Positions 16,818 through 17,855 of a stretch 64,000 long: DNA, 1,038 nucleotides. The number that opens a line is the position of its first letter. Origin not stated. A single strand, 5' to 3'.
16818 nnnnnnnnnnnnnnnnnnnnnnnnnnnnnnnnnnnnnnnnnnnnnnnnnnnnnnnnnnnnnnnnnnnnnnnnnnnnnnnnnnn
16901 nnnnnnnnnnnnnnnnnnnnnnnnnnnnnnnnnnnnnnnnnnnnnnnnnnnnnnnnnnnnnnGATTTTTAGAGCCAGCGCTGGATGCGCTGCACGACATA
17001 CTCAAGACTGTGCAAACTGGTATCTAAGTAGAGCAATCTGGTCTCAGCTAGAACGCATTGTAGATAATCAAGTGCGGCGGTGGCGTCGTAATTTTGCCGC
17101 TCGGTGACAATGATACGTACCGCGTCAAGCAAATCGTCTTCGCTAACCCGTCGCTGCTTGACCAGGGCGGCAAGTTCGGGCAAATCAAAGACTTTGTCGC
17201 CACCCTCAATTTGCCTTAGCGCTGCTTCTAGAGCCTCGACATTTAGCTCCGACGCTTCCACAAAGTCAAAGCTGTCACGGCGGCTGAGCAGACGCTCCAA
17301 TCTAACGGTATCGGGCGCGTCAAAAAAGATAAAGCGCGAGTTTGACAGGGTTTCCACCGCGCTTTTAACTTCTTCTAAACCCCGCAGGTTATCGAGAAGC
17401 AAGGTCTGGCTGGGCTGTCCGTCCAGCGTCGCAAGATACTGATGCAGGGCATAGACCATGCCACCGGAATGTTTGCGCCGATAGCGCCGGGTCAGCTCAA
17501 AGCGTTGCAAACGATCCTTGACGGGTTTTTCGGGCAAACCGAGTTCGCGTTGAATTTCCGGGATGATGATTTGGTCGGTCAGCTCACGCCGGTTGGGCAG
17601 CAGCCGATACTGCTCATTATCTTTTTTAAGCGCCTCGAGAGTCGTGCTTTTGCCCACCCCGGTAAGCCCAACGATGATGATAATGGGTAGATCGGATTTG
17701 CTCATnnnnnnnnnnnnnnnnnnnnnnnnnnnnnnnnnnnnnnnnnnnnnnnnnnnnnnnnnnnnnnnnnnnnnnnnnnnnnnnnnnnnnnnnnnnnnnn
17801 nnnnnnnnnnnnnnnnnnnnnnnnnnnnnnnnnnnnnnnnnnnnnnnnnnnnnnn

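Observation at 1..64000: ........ (XhoI-site core) behaves as a highly iterated palindrome, about 1 per kb and in all reading frames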

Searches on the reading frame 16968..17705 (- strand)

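Call 26: search_protein_families(library=pfam, max_evalue=0.000001, proteins=[window:16968-17705:-])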
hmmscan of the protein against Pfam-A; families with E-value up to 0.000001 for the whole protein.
window:16968-17705:- (245 aa): 0 families

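Call 67: search_protein_families(library=pfam, max_evalue=0.05, proteins=[window:16968-17705:-])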
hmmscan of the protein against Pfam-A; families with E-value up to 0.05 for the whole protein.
window:16968-17705:- (245 aa): 11 families
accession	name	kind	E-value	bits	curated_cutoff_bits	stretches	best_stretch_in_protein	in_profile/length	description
PF13401.12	AAA_22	-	1.5e-06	29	27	1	8-120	7-104/130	AAA domain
PF13238.12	AAA_18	-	6e-06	27.2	29.4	1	9-144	1-113/128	AAA domain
PF13671.12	AAA_33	-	0.00028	21.6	27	1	9-162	2-139/143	AAA domain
PF13191.12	AAA_16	-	0.0021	19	32.6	1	4-33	22-51/167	AAA ATPase domain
PF13207.12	AAA_17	-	0.0083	16.9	27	0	12-145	1-125/136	AAA domain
PF13476.12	AAA_23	-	0.011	16.8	27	1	7-27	20-40/201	AAA domain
PF03668.21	RapZ-like_N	-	0.015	15.6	25.4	0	8-27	3-22/158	RapZ-like N-terminal domain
PF13173.12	AAA_14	-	0.016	15.7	27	0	7-33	3-32/129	AAA domain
PF01926.29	MMR_HSR1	-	0.017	15.6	21.9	0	9-29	2-22/113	50S ribosome-binding GTPase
PF25201.1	nSTAND6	-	0.026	15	27.7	0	5-37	17-49/148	Novel STAND NTPase 6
PF00005.33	ABC_tran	-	0.037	15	25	0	8-44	13-51/137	ABC transporter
